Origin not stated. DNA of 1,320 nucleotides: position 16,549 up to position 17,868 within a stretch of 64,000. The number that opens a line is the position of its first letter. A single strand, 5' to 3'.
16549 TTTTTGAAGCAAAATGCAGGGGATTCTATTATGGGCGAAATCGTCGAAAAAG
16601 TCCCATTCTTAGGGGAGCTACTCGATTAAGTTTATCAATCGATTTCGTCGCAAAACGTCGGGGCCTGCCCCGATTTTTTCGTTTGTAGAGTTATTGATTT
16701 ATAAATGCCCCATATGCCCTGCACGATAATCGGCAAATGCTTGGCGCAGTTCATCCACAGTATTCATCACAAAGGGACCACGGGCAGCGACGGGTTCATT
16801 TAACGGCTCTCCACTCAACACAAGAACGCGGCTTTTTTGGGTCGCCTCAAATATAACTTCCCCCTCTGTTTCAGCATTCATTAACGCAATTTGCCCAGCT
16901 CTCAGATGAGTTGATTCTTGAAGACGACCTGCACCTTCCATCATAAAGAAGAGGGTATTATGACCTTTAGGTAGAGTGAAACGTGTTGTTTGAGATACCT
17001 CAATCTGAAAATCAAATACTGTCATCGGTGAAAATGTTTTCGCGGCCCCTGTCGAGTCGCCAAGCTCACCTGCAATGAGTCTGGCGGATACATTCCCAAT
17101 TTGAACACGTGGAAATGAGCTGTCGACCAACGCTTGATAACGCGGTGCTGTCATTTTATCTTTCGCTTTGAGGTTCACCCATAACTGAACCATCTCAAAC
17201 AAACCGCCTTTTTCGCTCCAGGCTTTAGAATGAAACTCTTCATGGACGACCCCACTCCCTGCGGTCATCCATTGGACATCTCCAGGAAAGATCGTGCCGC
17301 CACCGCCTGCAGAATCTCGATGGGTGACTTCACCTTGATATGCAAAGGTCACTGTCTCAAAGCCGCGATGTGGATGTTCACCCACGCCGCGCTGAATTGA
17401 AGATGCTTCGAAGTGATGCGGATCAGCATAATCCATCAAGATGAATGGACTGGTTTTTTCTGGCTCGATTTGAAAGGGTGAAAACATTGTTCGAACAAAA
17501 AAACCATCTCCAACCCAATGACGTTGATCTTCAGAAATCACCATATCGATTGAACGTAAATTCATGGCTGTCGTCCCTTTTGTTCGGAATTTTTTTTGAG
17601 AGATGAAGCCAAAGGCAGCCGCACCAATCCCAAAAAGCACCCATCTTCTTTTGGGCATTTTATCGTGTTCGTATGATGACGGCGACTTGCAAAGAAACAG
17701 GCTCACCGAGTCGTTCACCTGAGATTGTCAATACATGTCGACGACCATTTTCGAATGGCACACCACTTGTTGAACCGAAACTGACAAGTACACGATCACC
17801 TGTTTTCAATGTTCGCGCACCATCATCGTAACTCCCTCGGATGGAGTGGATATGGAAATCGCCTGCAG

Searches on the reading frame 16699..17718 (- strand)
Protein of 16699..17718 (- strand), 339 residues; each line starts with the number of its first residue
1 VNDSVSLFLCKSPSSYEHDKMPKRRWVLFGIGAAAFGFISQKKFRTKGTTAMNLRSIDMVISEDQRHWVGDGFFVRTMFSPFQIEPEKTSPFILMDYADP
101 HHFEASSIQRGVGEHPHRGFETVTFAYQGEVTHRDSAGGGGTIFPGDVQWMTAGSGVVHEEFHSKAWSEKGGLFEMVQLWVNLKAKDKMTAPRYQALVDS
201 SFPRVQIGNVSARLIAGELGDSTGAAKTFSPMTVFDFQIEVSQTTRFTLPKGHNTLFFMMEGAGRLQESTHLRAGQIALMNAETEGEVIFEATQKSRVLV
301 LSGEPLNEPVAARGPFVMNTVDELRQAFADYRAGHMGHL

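Call 80: search_protein_families(library=pfam, proteins=[window:16699-17718:-], max_evalue=0.00001)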
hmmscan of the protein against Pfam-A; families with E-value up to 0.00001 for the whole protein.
window:16699-17718:- (339 aa): 2 families
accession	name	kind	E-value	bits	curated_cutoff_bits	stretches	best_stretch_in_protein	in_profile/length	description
PF02678.22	Pirin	-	6.7e-33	113.4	26.1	1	85-181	13-108/108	Pirin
PF05726.19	Pirin_C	-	5.8e-27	94.5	27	1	235-337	2-103/103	Pirin C-terminal cupin domain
